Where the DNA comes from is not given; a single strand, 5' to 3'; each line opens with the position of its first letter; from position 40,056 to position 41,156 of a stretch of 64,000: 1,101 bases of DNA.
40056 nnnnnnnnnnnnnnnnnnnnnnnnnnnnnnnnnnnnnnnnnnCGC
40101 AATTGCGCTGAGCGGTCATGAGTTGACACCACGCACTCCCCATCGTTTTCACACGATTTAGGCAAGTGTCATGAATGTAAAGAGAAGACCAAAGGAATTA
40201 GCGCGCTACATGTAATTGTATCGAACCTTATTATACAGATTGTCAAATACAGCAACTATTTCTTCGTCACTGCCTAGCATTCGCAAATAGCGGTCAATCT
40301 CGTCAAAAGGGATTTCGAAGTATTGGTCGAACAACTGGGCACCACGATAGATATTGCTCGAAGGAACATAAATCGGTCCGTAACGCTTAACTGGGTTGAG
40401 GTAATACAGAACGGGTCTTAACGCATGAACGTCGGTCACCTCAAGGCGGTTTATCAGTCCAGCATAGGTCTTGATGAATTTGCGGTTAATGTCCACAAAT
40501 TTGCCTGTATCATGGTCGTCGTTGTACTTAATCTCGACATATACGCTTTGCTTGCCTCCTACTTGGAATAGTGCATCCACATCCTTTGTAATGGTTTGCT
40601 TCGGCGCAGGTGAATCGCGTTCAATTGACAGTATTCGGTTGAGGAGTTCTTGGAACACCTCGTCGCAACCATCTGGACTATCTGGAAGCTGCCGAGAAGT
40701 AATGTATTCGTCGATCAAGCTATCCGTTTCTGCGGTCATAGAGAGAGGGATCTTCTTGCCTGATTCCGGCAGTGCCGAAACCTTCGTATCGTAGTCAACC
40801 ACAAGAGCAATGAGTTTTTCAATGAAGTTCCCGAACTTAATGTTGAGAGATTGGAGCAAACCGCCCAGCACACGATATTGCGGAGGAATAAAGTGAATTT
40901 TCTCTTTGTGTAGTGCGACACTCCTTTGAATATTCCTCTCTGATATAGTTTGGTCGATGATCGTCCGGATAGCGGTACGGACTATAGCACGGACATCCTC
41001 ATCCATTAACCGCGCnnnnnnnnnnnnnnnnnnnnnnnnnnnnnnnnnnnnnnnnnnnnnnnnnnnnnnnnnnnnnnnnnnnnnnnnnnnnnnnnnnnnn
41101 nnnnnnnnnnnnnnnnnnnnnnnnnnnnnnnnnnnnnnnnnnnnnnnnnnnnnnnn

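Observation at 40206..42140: CcrM/M.HinfI-like adenine MTase with a downstream 266-aa PD-(D/E)xK-like ORF: probable GANTC-type Type II R-M system in a lower-GC islet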

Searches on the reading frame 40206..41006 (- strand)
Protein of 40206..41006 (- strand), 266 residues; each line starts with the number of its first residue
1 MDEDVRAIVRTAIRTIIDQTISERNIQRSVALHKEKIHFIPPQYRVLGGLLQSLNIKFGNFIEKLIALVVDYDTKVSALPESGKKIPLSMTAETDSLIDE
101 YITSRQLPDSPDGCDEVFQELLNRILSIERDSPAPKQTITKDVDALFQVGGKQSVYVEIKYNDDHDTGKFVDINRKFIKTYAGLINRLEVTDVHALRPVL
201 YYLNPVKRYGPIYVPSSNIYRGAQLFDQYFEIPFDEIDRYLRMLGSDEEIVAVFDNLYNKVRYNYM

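Call 3: search_protein_families(library=pfam, proteins=[window:40206-41006:-], max_evalue=0.01)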
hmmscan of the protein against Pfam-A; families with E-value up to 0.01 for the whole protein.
window:40206-41006:- (266 aa): 0 families

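Call 4: search_protein_families(library=ncbifam, proteins=[window:40206-41006:-], max_evalue=0.01)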
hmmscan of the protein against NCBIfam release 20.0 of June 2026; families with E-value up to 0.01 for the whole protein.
window:40206-41006:- (266 aa): 2 families
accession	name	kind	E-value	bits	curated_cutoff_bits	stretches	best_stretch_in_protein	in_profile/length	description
NF045831.1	restrict_HinfI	equivalog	1.6e-77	260.5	175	1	1-261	1-263/264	HinfI family type II restriction enzyme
NF045832.1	restrict_HpyAIV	equivalog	7.1e-06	25.6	160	1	49-190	49-147/269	HpyAIV family type II restriction enzyme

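Call 5: search_protein_families(library=padloc, proteins=[window:40206-41006:-], max_evalue=0.01)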
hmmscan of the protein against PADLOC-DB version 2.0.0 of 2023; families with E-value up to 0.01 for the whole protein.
window:40206-41006:- (266 aa): 1 family
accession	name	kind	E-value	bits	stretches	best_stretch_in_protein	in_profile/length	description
PDLC03491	REase_II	-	5.2e-58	194.6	1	1-261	1-258/262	Type II restriction enzyme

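Call 7: search_solved_structures(query=window:40206-41006:-, max_evalue=10)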
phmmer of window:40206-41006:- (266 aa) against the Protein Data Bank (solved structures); distinct sequences matched with E-value up to 10: 1.
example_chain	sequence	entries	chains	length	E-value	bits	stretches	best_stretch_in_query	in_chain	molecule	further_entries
3oss_C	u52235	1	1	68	0.72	12.8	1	145-189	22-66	TYPE 2 SECRETION SYSTEM, GSPC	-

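Call 9: find_homologous_proteins(query=window:40206-41006:-)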
Query window:40206-41006:- (266 aa): 1112 proteins with E <= 0.001 among 2721 candidates; the best 120 are listed.
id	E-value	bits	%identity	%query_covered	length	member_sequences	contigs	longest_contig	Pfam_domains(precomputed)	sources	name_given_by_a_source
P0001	1.4e-171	587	100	100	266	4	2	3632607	PF09520.17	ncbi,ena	-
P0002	1.8e-158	544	91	100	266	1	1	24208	PF09520.17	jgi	jgi:hypothetical protein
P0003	2.1e-149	514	89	99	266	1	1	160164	PF09520.17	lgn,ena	-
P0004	4.4e-122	425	71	100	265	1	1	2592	PF09520.17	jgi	jgi:hypothetical protein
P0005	2.0e-120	419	77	93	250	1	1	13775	PF09520.17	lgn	-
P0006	8.0e-117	408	68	99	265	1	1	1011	PF09520.17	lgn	-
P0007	3.0e-116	406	67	99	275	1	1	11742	PF09520.17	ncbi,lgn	-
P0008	1.1e-115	404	68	99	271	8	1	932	PF09520.17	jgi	jgi:hypothetical protein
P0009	1.4e-115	403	67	99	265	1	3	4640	PF09520.17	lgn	-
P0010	1.6e-115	403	67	99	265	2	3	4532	PF09520.17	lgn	-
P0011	1.6e-115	403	68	99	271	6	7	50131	PF09520.17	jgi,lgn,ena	jgi:hypothetical protein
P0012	2.2e-115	403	69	99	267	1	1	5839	PF09520.17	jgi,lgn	jgi:hypothetical protein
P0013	6.3e-115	401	66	99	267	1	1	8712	PF09520.17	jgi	jgi:hypothetical protein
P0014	8.3e-115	401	67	99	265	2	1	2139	PF09520.17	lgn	-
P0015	4.3e-114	399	67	99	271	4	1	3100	PF09520.17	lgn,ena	-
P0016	6.0e-114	398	67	98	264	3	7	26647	PF09520.17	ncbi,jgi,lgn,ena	-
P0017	7.1e-114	398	66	99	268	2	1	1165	PF09520.17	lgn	-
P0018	2.0e-113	396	66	100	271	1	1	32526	PF09520.17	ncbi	-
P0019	2.1e-113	396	65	99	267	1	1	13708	PF09520.17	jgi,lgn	jgi:hypothetical protein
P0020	5.9e-113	395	65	99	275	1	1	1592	PF09520.17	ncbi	-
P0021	8.6e-113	394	69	99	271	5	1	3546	PF09520.17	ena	-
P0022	1.0e-112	394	65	99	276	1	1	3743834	PF09520.17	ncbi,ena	-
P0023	5.0e-112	392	67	99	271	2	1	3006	PF09520.17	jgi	jgi:hypothetical protein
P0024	5.3e-112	392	66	99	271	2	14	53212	PF09520.17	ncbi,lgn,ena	-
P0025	1.1e-111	391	67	99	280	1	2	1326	PF09520.17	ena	-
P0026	2.0e-111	390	64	99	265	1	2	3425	PF09520.17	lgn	-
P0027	3.4e-111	389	68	97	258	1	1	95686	PF09520.17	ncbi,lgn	-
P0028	4.3e-111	389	65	99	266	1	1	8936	PF09520.17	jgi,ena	-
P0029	4.5e-111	389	65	99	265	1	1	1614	PF09520.17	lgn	-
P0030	8.0e-111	388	67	99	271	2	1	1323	PF09520.17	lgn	-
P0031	8.2e-111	388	66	98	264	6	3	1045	PF09520.17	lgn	-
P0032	2.2e-110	386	65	99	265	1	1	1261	PF09520.17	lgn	-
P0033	2.7e-110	386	64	99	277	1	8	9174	PF09520.17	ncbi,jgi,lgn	-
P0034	6.3e-110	385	64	98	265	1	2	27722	PF09520.17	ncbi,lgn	-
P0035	1.1e-109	384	66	99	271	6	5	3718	PF09520.17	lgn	-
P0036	1.9e-109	383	64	98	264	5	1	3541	PF09520.17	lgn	-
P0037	2.7e-109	383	66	99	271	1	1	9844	PF09520.17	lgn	-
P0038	1.6e-108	380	64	99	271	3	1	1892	PF09520.17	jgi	-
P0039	3.7e-108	379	63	99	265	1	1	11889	PF09520.17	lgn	-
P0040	6.6e-108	378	63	99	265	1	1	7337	PF09520.17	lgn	-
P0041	1.2e-107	377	63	98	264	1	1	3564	PF09520.17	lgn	-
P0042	2.2e-107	377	63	99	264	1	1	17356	PF09520.17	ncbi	-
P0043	2.5e-107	376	63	99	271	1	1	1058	PF09520.17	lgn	-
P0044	2.5e-107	376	64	99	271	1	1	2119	PF09520.17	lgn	-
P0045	2.7e-107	376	62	99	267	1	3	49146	PF09520.17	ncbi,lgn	-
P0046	9.6e-107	375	65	99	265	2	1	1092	PF09520.17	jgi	jgi:hypothetical protein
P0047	1.1e-106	374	62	99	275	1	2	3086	PF09520.17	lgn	-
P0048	1.6e-106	374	63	99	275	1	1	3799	PF09520.17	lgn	-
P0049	1.7e-106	374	62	99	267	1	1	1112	PF09520.17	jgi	jgi:hypothetical protein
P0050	3.3e-106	373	62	98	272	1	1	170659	PF09520.17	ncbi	-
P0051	5.4e-106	372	59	99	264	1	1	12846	PF09520.17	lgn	-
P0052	6.6e-106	372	65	99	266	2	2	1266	PF09520.17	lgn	-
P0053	1.5e-105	371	62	98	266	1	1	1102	PF09520.17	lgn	-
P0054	2.0e-105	370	63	99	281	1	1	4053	PF09520.17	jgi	jgi:hypothetical protein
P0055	2.0e-105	370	61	99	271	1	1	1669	PF09520.17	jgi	jgi:hypothetical protein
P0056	2.5e-105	370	63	99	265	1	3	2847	PF09520.17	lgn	-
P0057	1.3e-104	368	64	98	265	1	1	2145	PF09520.17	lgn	-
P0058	1.4e-104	367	61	98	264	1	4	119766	PF09520.17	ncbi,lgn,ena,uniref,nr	ncbi:HinfI family type II restriction enzyme [uncultured Chloroflexus sp.]|uniref:HinfI family type 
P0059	2.4e-104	367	61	99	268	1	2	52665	PF09520.17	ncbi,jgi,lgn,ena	jgi:hypothetical protein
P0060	3.1e-104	366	62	99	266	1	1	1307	PF09520.17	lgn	-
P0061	6.2e-104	365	60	99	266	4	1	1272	PF09520.17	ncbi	-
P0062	8.7e-104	365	62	99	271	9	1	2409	PF09520.17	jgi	jgi:hypothetical protein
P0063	2.3e-103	363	61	99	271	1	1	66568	PF09520.17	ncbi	-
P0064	5.6e-103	362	61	98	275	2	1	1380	PF09520.17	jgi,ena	-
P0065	5.8e-103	362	62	99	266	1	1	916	PF09520.17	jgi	jgi:hypothetical protein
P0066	1.3e-102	361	62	100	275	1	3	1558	PF09520.17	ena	-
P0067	1.4e-102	361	61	99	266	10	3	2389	PF09520.17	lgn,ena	-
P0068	1.8e-102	360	61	99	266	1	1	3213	PF09520.17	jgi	-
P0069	3.1e-102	360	60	99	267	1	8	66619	PF09520.17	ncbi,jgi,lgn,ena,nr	ncbi:MAG: TdeIII family type II restriction endonuclease [Chloroflexota bacterium]|nr:TdeIII family 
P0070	3.2e-102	360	60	98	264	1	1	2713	PF09520.17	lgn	-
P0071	4.7e-102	359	61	99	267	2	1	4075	PF09520.17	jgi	jgi:hypothetical protein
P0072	8.7e-102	358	58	99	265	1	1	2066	PF09520.17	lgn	-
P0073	1.3e-101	358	60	99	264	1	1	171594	PF09520.17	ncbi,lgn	-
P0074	1.3e-101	358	62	99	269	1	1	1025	PF09520.17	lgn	-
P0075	1.5e-101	357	61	100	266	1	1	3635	PF09520.17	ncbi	ncbi:MAG: HinfI family type II restriction enzyme [Woeseia sp.]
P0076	2.3e-101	357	61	99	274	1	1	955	PF09520.17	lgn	-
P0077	3.3e-101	356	61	99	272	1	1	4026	PF09520.17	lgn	-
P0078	4.3e-101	356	59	98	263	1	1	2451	PF09520.17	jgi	-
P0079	4.4e-101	356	61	98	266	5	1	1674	PF09520.17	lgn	-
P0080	5.9e-101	356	61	99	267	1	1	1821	PF09520.17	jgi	jgi:hypothetical protein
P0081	1.4e-100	354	60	99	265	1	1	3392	PF09520.17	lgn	-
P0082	1.7e-100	354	60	99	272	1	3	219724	PF09520.17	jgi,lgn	jgi:hypothetical protein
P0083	1.8e-99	351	60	100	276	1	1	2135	PF09520.17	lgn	-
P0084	2.6e-99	350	60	99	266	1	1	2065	PF09520.17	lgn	-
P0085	3.4e-99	350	60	100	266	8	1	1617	PF09520.17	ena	-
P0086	3.8e-99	350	70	84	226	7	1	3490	PF09520.17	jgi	jgi:hypothetical protein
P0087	4.6e-99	349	60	98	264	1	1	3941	PF09520.17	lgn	-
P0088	5.8e-98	346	59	98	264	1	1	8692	PF09520.17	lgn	-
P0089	5.8e-98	346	57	99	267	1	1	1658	PF09520.17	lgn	-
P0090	1.1e-97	345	59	99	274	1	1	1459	PF09520.17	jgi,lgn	jgi:hypothetical protein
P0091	2.4e-97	344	60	98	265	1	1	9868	PF09520.17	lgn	-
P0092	2.6e-97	344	58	99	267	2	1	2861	PF09520.17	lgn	-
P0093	7.3e-97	342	59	98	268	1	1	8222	PF09520.17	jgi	jgi:hypothetical protein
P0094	1.1e-96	342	57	99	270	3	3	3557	PF09520.17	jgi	jgi:hypothetical protein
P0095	1.6e-96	341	57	99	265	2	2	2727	PF09520.17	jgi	jgi:hypothetical protein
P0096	5.2e-96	339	55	99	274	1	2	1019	PF09520.17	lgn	-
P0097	2.0e-95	337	58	99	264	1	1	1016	PF09520.17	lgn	-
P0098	3.9e-94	333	60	97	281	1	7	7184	PF09520.17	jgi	jgi:hypothetical protein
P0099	4.2e-94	333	57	100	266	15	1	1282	PF09520.17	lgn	-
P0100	7.6e-94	332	55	99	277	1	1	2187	PF09520.17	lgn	-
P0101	8.4e-94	332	58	98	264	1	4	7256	PF09520.17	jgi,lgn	jgi:hypothetical protein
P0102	8.9e-94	332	58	99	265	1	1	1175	PF09520.17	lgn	-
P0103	9.1e-94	332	55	99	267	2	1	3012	PF09520.17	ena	-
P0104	2.2e-93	331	69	82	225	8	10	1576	PF09520.17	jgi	jgi:hypothetical protein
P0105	2.8e-93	330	57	98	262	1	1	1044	PF09520.17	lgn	-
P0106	3.4e-93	330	57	100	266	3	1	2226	PF09520.17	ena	-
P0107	6.7e-93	329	57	99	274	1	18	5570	PF09520.17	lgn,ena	-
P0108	8.8e-93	329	56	98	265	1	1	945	PF09520.17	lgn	-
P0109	9.9e-93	329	55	98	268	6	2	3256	PF09520.17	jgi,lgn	jgi:hypothetical protein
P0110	1.4e-92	328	56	100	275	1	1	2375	PF09520.17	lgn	-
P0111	1.6e-92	328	56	98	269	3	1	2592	PF09520.17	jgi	-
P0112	1.6e-92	328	55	100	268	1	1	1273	PF09520.17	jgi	-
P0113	1.8e-92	328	57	100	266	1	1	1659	PF09520.17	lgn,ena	-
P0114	1.9e-92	328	55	99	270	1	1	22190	PF09520.17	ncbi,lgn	-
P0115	2.2e-92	327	62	89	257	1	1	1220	PF09520.17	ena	-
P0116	3.1e-92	327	56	98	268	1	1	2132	PF09520.17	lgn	-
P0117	3.4e-92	327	55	99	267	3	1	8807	PF09520.17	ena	-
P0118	4.1e-92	327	55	99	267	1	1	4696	PF09520.17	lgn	-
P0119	6.3e-92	326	55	98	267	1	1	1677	PF09520.17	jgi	jgi:hypothetical protein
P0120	1.2e-91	325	56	98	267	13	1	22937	PF09520.17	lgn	-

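Call 10: find_encoding_contigs(protein=window:40206-41006:-, flank=10000, max_places=6)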
Protein window:40206-41006:- (266 aa): no gene with exactly this product is on record in the collection.

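Call 12: find_related_loci(query=window:40206-41006:-, collection=genome_contigs, flank=10000)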
Query window:40206-41006:- (266 aa) in genome_contigs; peptide patterns used: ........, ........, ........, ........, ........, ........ (x = any residue, [..] = any of these).
280 stretches matched a pattern; 79 encode a relative of the query (tblastn E <= 1e-3); 79 distinct loci.
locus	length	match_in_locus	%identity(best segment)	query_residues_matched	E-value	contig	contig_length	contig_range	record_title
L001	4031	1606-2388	67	1-261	1e-121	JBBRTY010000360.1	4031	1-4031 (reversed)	MAG: Aggregatilineales bacterium isolate La3_concoct.028 La3_concoct.028_K_198261_L_4031_cov_18.8663, whole genome shotg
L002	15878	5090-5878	66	1-263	1e-118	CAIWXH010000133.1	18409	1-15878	MAG: uncultured Oscillochloris sp. isolate Kiruna_bin-09937 genome assembly, contig: bin-09937:133/850, whole genome sho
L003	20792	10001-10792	65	1-264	4e-118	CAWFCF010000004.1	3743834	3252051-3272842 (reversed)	MAG: uncultured Chloroflexia bacterium isolate MFD02416.bin.1.105 genome assembly, contig: contig_12136, whole genome sh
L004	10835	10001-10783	64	1-261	3e-116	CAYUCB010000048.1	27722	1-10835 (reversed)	MAG TPA_asm: uncultured Caldilineaceae bacterium isolate binchicken_co186_200 genome assembly, contig: NODE_1872_length_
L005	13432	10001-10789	64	1-263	8e-114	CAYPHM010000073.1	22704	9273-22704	MAG TPA_asm: uncultured Chloroflexaceae bacterium isolate SRP141376_co5_371 genome assembly, contig: NODE_5427_length_22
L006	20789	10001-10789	68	1-263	2e-119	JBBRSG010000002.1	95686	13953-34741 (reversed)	MAG: Chloroflexia bacterium isolate La2_metabat2.031 La2_metabat2.031_K_2370558L95686_cov_13.2847, whole genome shotgun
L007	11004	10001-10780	61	4-263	1e-110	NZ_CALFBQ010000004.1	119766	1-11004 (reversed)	MAG: uncultured Chloroflexus sp. isolate L1_Bin_METABAT__258_1 c_000000311324, whole genome shotgun sequence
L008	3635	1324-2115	61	1-265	2e-109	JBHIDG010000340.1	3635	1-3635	MAG: Woeseia sp. isolate Baj_3_bin.14 NODE_9744_length_3635_cov_12.890782, whole genome shotgun sequence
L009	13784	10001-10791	69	1-263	5e-97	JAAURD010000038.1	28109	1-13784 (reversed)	MAG: Chloroflexaceae bacterium isolate RM2_2_1 NODE_231_length_28109_cov_5.524659, whole genome shotgun sequence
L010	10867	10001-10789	54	1-262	1e-93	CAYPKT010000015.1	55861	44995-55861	MAG TPA_asm: uncultured Brevefilum sp. isolate binchicken_co39_535 genome assembly, contig: NODE_1275_length_55861_cov_1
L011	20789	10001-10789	60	1-263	9e-109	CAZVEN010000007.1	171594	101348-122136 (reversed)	MAG TPA_asm: uncultured Chloroflexaceae bacterium isolate SRP141376_co5_267 genome assembly, contig: NODE_115_length_171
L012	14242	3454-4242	53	1-262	3e-92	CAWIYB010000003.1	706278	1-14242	MAG: uncultured Chloroflexia bacterium isolate MFD05942.bin.1.129 genome assembly, contig: contig_3033, whole genome sho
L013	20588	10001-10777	55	1-257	1e-90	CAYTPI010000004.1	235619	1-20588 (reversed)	MAG TPA_asm: uncultured Anaerolineae bacterium isolate SRP141376_co5_121 genome assembly, contig: NODE_49_length_235619_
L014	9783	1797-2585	49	1-262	2e-83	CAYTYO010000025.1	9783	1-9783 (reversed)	MAG TPA_asm: uncultured Gammaproteobacteria bacterium isolate SRP170004_co1_592 genome assembly, contig: NODE_11248_leng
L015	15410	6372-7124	48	16-264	7e-71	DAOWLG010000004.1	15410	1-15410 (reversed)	MAG TPA_asm: Candidatus Nealsonbacteria bacterium isolate CSMAG_2115 CSMAG_2115_k141_532447_length_15410_cov_32.1205, wh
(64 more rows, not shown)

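Call 13: find_encoding_contigs(protein=P0003, flank=10000, max_places=3)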
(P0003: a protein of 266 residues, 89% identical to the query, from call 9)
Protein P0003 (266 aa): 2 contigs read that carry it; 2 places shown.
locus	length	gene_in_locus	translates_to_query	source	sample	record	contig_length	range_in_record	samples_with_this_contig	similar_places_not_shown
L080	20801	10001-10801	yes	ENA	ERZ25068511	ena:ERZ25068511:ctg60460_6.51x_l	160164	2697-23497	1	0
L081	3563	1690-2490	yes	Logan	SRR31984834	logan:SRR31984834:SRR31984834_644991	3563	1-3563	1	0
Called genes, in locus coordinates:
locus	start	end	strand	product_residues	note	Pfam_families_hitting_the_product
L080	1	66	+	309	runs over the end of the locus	PF18075:FtsX_ECD, PF02687:FtsX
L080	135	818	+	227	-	PF00005:ABC_tran, PF13304:AAA_21 (faint)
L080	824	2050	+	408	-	PF24568:CC_PcsB, PF01551:Peptidase_M23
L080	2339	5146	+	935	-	PF00912:Transgly, PF00905:Transpeptidase, PF17957:Big_7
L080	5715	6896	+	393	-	PF01808:AICARFT_IMPCHas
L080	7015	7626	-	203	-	PF14512:TM1586_NiRdase (faint), PF00881:Nitroreductase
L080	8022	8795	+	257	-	PF00977:His_biosynth, PF03060:NMO (faint), PF01207:Dus (faint)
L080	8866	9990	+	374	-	PF01555:N6_N4_Mtase, PF18755:RAMA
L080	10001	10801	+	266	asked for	PF09520:HinfI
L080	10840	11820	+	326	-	PF00583:Acetyltransf_1, PF13673:Acetyltransf_10, PF13508:Acetyltransf_7, PF08445:FR47 (faint), PF13527:Acetyltransf_9 (weak)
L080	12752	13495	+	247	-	PF05721:PhyH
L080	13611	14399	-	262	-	PF01061:ABC2_membrane, PF12698:ABC2_membrane_3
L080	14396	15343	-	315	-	PF00005:ABC_tran, PF02463:SMC_N (faint), PF13304:AAA_21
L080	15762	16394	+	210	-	-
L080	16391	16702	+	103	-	PF13601:HTH_34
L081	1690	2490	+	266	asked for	PF09520:HinfI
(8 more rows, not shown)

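Call 14: find_encoding_contigs(protein=P0002, flank=10000, max_places=3)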
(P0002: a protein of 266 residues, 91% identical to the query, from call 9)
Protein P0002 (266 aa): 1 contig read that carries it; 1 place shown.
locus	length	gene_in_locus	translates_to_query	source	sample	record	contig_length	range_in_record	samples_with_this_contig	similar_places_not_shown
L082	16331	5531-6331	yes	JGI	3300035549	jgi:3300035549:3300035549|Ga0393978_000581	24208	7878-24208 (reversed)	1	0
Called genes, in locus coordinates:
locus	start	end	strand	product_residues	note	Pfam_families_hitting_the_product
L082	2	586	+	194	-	?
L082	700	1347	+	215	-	PF00117:GATase, PF07685:GATase_3 (weak), PF01174:SNO (weak)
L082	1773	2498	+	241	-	PF00977:His_biosynth, PF03060:NMO (faint), PF01207:Dus (faint)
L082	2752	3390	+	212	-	PF01936:NYN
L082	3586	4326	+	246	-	PF00977:His_biosynth, PF03060:NMO (faint), PF01207:Dus (faint)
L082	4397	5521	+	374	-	PF01555:N6_N4_Mtase, PF18755:RAMA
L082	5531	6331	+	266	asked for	PF09520:HinfI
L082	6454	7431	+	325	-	PF00583:Acetyltransf_1, PF13527:Acetyltransf_9 (faint), PF13673:Acetyltransf_10 (weak), PF13508:Acetyltransf_7, PF08445:FR47 (faint)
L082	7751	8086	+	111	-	-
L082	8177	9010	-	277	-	PF02826:2-Hacid_dh_C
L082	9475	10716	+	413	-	PF13433:Peripla_BP_5 (weak), PF13458:Peripla_BP_6, PF01094:ANF_receptor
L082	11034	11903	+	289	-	PF02633:Creatininase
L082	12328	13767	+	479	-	PF00117:GATase, PF07722:Peptidase_C26, PF02540:NAD_synthase (faint), PF00958:GMP_synt_C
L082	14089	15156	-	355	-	PF12679:ABC2_membrane_2, PF12698:ABC2_membrane_3, PF01061:ABC2_membrane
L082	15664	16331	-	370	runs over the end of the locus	PF12698:ABC2_membrane_3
